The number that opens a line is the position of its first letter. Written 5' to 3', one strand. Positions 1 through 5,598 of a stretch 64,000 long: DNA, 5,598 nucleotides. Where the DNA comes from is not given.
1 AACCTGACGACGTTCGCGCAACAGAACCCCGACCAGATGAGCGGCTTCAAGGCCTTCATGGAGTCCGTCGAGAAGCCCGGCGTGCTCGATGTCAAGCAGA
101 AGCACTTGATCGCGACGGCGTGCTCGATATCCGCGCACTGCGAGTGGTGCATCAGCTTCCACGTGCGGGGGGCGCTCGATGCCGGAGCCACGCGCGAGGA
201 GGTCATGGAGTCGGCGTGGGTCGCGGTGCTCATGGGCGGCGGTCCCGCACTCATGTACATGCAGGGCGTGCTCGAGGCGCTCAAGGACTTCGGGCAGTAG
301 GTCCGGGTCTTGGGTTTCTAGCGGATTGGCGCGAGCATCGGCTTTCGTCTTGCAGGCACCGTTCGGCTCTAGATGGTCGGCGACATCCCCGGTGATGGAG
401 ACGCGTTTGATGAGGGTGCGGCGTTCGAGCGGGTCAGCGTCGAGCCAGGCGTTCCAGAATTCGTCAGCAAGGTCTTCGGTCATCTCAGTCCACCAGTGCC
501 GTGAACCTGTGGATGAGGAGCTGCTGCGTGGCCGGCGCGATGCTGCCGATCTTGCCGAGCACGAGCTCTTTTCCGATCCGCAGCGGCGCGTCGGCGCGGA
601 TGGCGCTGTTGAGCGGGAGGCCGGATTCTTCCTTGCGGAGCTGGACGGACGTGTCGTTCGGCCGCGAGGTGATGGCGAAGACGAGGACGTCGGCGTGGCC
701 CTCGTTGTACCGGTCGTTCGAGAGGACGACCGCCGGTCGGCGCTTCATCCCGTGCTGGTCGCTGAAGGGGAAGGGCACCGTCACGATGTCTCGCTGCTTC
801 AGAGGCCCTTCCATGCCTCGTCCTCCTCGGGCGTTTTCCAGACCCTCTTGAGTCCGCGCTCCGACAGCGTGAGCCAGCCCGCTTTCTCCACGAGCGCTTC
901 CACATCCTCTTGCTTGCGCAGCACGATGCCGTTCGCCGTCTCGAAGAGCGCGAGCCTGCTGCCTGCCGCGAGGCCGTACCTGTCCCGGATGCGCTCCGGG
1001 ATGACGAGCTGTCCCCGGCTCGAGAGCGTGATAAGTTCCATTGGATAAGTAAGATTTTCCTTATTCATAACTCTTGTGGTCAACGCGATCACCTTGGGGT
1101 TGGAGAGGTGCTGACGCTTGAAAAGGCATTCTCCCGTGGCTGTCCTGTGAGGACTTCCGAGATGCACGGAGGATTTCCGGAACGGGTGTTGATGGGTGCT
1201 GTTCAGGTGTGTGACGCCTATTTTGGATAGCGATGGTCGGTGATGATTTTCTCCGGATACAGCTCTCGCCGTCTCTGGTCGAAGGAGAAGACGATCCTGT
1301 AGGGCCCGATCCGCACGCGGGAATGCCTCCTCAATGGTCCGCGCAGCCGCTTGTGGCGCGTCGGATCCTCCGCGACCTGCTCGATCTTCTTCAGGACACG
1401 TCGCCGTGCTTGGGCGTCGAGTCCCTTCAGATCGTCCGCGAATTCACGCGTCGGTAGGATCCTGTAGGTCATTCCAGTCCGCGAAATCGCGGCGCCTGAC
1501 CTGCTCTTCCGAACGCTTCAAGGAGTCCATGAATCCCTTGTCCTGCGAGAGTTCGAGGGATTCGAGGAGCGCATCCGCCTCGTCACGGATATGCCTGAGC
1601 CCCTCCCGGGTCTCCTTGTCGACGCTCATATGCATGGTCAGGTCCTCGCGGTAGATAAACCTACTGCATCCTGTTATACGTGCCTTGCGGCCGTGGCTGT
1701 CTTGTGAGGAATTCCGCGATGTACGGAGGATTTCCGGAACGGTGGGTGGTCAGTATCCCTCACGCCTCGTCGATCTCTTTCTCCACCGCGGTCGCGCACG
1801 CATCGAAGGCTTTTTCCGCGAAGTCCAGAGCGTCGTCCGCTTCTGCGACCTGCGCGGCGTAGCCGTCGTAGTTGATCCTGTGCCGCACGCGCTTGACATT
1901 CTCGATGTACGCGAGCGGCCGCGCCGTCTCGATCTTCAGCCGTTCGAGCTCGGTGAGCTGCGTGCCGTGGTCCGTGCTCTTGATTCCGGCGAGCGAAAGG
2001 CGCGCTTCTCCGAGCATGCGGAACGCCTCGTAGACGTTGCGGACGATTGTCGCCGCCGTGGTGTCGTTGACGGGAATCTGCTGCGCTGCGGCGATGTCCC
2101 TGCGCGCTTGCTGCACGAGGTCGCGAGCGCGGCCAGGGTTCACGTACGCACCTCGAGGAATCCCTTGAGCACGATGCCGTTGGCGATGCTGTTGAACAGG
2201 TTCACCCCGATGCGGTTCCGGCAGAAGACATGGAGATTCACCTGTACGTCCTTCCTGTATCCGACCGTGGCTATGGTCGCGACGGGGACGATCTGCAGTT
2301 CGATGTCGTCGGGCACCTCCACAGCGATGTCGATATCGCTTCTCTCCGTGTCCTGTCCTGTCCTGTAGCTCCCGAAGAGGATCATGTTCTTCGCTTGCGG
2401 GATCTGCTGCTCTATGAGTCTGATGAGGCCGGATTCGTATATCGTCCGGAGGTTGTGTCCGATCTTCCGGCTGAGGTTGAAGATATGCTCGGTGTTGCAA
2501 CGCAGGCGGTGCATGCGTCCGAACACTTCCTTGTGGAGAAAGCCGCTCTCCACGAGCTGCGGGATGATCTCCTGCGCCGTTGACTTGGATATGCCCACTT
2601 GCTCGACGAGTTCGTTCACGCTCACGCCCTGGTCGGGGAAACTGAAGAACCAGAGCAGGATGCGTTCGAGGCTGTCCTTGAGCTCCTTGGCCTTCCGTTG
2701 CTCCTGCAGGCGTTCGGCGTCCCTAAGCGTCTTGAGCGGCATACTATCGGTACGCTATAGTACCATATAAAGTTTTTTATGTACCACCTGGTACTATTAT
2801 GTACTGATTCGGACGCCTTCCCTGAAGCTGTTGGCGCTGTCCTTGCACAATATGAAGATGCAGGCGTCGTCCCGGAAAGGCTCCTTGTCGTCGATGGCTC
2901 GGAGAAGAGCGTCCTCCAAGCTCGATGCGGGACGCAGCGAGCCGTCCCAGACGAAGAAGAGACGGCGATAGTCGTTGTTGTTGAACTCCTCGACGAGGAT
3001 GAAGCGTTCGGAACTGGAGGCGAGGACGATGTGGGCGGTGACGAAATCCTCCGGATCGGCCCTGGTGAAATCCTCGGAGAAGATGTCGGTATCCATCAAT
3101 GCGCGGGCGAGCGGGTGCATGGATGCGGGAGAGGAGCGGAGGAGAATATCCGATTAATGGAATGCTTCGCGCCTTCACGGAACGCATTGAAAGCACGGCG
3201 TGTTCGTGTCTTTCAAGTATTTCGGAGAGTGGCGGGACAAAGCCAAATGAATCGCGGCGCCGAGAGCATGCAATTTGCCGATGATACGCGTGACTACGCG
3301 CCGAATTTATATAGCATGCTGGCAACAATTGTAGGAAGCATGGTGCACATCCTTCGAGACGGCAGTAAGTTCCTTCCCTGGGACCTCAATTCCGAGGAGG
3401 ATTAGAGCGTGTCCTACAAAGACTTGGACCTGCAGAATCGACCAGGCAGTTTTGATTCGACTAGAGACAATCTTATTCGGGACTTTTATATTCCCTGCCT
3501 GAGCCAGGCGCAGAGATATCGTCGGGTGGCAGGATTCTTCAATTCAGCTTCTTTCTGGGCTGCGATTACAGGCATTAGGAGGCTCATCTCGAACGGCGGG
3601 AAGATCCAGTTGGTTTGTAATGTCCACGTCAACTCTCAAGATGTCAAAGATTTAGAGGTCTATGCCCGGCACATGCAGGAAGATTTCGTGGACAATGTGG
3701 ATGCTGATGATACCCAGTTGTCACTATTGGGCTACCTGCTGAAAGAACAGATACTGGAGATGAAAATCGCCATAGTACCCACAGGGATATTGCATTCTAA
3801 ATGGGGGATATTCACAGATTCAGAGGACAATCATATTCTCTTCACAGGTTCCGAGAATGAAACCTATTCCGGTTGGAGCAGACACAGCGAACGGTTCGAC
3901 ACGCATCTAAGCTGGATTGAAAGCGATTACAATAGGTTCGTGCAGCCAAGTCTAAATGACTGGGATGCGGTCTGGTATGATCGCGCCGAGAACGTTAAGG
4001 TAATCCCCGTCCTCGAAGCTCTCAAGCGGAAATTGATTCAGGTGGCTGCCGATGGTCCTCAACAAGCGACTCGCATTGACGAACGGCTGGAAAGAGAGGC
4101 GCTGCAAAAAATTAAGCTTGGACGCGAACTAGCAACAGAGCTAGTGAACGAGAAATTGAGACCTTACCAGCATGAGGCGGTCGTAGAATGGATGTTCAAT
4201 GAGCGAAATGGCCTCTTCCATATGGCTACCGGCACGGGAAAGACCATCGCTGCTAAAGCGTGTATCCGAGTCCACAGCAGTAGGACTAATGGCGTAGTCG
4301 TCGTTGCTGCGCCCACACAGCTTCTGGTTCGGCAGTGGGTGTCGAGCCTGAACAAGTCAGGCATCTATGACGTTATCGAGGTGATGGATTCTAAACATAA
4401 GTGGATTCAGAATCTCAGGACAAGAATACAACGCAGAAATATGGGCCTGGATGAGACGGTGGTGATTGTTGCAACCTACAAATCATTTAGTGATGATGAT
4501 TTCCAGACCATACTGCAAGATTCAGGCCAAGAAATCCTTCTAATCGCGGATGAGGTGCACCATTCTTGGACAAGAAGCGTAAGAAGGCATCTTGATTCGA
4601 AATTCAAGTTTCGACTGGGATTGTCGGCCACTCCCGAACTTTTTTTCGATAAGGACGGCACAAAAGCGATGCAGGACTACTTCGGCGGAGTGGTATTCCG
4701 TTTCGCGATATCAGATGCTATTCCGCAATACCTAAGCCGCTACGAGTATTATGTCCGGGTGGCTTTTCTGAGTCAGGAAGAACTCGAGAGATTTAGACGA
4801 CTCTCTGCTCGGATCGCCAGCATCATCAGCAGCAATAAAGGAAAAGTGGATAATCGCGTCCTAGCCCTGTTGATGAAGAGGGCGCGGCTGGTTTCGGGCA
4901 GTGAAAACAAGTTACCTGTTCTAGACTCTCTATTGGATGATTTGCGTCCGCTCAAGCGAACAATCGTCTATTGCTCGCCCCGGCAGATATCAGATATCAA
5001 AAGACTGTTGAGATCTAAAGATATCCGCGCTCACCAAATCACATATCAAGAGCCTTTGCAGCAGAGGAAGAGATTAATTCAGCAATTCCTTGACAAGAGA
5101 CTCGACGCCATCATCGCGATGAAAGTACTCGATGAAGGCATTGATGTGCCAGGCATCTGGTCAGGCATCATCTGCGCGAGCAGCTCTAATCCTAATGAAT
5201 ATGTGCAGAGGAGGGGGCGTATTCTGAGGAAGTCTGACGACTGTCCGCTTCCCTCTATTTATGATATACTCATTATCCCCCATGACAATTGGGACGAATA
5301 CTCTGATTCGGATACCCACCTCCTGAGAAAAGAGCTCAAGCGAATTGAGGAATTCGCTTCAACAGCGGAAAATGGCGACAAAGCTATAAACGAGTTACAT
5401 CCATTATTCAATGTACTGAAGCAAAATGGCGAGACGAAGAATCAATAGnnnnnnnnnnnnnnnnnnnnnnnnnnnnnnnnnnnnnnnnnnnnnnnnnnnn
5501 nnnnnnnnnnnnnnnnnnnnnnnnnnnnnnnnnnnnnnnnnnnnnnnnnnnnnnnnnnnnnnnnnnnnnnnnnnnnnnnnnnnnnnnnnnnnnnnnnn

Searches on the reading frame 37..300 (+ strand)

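Call 28: search_protein_families(library=pfam, max_evalue=0.001, proteins=[window:37-300:+])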
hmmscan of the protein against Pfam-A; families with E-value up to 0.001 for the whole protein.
window:37-300:+ (87 aa): 1 family
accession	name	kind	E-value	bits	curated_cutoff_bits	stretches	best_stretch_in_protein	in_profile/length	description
PF02627.25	CMD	-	1.4e-20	73.5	23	1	3-80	6-83/84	Carboxymuconolactone decarboxylase family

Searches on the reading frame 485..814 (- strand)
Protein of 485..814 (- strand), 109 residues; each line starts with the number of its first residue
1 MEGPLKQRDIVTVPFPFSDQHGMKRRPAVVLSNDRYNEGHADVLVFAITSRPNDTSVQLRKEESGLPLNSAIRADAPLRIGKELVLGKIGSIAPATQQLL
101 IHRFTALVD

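Call 28: search_protein_families(library=pfam, max_evalue=0.001, proteins=[window:485-814:-])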
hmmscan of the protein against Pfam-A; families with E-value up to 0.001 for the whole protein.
window:485-814:- (109 aa): 1 family
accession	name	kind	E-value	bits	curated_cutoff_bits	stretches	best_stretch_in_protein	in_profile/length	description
PF02452.23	PemK_toxin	-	9e-15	55.3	23.1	1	6-98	1-99/109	PemK-like, MazF-like toxin of type II toxin-antitoxin system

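Call 33: find_encoding_contigs(protein=window:485-814:-, flank=10000, max_places=10)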
Protein window:485-814:- (109 aa): no gene with exactly this product is on record in the collection.

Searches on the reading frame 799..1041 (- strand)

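Call 28: search_protein_families(library=pfam, max_evalue=0.001, proteins=[window:799-1041:-])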
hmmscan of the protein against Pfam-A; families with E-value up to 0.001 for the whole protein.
window:799-1041:- (80 aa): 1 family
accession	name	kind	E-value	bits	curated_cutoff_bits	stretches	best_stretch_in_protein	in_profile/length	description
PF04014.23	MazE_antitoxin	-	1.4e-07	31.7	24.7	1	5-46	3-45/48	Antidote-toxin recognition MazE, bacterial antitoxin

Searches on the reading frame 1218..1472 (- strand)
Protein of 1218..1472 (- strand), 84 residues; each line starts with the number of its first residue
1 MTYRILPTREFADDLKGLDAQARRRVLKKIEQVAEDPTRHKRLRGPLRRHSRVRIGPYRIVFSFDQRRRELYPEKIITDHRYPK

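Call 28: search_protein_families(library=pfam, max_evalue=0.001, proteins=[window:1218-1472:-])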
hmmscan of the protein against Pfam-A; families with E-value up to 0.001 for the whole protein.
window:1218-1472:- (84 aa): 1 family
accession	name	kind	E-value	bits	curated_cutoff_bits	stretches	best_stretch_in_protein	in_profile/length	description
PF05016.21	ParE_toxin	-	1.9e-07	32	23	1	7-65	3-72/89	ParE toxin of type II toxin-antitoxin system, parDE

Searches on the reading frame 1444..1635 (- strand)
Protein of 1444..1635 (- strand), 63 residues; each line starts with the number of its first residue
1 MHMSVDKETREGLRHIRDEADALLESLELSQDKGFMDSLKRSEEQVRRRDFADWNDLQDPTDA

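Call 28: search_protein_families(library=pfam, max_evalue=0.001, proteins=[window:1444-1635:-])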
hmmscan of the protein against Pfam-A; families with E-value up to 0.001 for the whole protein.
window:1444-1635:- (63 aa): 0 families

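Call 53: search_protein_families(library=pfam, max_evalue=5, proteins=[window:1444-1635:-])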
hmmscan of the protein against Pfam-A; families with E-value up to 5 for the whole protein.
window:1444-1635:- (63 aa): 1 family
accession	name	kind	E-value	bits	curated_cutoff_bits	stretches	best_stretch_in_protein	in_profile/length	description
PF19908.4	DUF6381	-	0.013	15.7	26.6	1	3-34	1-32/62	Family of unknown function (DUF6381)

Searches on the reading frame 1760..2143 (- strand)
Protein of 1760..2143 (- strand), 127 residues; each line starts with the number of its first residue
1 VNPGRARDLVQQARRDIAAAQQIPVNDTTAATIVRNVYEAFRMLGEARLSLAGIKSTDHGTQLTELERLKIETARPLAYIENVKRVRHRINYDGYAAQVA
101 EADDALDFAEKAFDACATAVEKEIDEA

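Call 28: search_protein_families(library=pfam, max_evalue=0.001, proteins=[window:1760-2143:-])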
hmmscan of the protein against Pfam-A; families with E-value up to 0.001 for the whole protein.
window:1760-2143:- (127 aa): 0 families

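Call 53: search_protein_families(library=pfam, max_evalue=5, proteins=[window:1760-2143:-])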
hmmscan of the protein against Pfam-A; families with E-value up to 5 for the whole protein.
window:1760-2143:- (127 aa): 1 family
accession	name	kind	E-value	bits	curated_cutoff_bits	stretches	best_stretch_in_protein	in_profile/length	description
PF05168.19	HEPN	-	0.037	14.6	22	1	6-115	1-113/117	HEPN domain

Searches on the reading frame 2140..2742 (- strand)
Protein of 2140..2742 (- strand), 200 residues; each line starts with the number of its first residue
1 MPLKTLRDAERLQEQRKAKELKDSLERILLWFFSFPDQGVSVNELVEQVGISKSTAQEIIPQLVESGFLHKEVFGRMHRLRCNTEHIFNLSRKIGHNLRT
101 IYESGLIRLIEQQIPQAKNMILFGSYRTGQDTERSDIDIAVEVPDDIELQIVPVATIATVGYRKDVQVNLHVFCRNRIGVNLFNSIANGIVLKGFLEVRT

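Call 28: search_protein_families(library=pfam, max_evalue=0.001, proteins=[window:2140-2742:-])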
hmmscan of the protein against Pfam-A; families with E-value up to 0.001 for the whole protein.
window:2140-2742:- (200 aa): 7 families
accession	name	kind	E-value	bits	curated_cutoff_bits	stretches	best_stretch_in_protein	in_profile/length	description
PF01909.29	NTP_transf_2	-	1.3e-07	32.4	21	1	115-147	13-44/93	Nucleotidyltransferase domain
PF18765.7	Polbeta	-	1.7e-06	28.6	26.9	1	115-146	11-42/93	Polymerase beta, Nucleotidyltransferase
PF09339.16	HTH_IclR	-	4.3e-05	23.7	22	1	37-71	16-50/52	IclR helix-turn-helix domain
PF13730.12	HTH_36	-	7.9e-05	22.8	25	1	20-69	2-55/55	Helix-turn-helix domain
PF13412.12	HTH_24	-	0.0003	20.7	21.9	1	37-68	15-46/48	Winged helix-turn-helix DNA-binding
PF22600.2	MTPAP-like_central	-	0.00041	20.9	27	0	100-173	23-83/139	Poly(A) RNA polymerase, mitochondrial-like, central palm domain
PF12802.13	MarR_2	-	0.00051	20.6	27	0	35-72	17-53/61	MarR family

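Call 42: find_encoding_contigs(protein=window:2140-2742:-, flank=10000, max_places=10)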
Protein window:2140-2742:- (200 aa): 1 contig read that carries it; 1 place shown.
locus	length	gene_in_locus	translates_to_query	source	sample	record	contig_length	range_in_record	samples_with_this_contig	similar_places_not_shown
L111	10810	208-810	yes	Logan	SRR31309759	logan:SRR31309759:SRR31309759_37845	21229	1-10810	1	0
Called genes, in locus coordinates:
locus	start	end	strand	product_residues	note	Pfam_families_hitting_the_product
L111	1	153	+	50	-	?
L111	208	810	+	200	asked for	PF01909:NTP_transf_2 (weak), PF18765:Polbeta (weak)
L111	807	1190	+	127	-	-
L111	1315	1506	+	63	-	-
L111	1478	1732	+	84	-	PF05016:ParE_toxin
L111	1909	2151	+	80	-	PF04014:MazE_antitoxin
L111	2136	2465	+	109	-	PF02452:PemK_toxin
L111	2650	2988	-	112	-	PF02627:CMD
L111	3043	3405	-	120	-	-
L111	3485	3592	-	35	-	-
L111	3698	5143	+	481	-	PF11074:DUF2779, PF13482:RNase_H_2 (weak)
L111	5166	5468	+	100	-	-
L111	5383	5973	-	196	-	-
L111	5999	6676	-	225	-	-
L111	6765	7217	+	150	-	PF06966:DUF1295, PF04191:PEMT, PF04140:ICMT (weak)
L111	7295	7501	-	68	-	-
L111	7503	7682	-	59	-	-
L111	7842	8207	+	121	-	PF01638:HxlR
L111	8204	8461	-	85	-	-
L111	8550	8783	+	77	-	PF18893:DUF5652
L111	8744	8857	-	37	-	-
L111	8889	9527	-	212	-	PF19810:HFX_2341_N (weak), PF01022:HTH_5 (weak)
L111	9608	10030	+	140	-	-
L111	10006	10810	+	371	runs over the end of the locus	PF00404:Dockerin_1 (faint)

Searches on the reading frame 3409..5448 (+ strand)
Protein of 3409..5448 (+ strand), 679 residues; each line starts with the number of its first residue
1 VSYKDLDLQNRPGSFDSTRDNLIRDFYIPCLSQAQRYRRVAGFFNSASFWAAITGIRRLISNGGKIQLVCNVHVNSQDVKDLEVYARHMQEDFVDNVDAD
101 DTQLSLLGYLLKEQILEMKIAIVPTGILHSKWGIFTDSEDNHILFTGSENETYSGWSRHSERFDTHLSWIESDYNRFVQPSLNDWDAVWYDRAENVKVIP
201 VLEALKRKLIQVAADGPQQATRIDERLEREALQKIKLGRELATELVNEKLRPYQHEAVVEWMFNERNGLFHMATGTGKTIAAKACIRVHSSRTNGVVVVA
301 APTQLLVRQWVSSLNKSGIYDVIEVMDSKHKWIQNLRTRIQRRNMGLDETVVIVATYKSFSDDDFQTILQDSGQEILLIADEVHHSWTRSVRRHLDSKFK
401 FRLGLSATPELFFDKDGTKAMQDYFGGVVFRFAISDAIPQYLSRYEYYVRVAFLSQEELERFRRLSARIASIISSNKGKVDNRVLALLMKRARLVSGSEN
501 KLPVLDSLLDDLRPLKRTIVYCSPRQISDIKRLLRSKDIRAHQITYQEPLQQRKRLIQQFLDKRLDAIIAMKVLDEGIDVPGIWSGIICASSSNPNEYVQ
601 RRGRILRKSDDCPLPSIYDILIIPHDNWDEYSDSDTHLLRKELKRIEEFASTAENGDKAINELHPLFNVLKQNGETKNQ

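Call 11: search_protein_families(library=pfam, max_evalue=0.01, proteins=[window:3409-5448:+])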
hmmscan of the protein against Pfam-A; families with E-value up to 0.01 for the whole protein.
window:3409-5448:+ (679 aa): 5 families
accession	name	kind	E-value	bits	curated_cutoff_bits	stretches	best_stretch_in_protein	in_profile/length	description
PF04851.21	ResIII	-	2.2e-23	83.4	22.5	1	249-410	3-163/164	Type III restriction enzyme, res subunit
PF00271.37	Helicase_C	-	4.4e-15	56.3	23.5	1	501-608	2-109/110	Helicase conserved C-terminal domain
PF00270.35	DEAD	-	1.9e-13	50.9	26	1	251-409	1-160/167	DEAD/DEAH box helicase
PF18766.7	SWI2_SNF2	-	2.1e-07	31.3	26.7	1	263-439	16-181/221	SWI2/SNF2 ATPase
PF13091.12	PLDc_2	-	3e-06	27.5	27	1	28-161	2-110/132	PLD-like domain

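Call 79: search_protein_families(library=padloc, max_evalue=0.001, proteins=[window:3409-5448:+])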
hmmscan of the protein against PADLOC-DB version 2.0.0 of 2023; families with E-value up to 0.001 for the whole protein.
window:3409-5448:+ (679 aa): 20 families
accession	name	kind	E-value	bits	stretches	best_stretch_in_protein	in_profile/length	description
PDLC02707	PbeA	-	7.3e-196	650.7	1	5-661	4-670/672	PbeA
PDLC02704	PbeA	-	9.9e-176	584.1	1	14-658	9-680/682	PbeA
PDLC02706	PbeA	-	1.4e-111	372.3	1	20-667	8-719/722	PbeA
PDLC02703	PbeA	-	1.4e-80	269.7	1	15-610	10-601/626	PbeA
PDLC02705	PbeA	-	1.3e-57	193.4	1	17-658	13-676/691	PbeA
PDLC02193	PLD_Helicase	-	3.7e-16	56.5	1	15-335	6-314/905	-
PDLC02870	DpdF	-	1.7e-12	44.7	2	516-607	227-319/534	DpdF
PDLC02861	DpdF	-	1.4e-09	34.8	1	248-384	27-152/611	DpdF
PDLC03928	PsyrT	-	3e-09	33.7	1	494-608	222-335/689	-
PDLC03658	mREase_IV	-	6.1e-09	32.1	1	519-612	456-549/953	Type IV methyl-directed restriction enzyme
PDLC02867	DpdF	-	1.8e-08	31.2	0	498-612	359-472/855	DpdF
PDLC02864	DpdF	-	2.5e-08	31.2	1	248-384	21-146/610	DpdF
PDLC01439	typeIV_DinG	-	6.9e-07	26.3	0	251-315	17-81/575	CAS-IV-A; associated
PDLC03659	mREase_IV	-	1.5e-06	24.3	1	266-620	241-565/945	Type IV methyl-directed restriction enzyme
PDLC04986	PDC-S28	-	7.2e-06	22.6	1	233-320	18-107/831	-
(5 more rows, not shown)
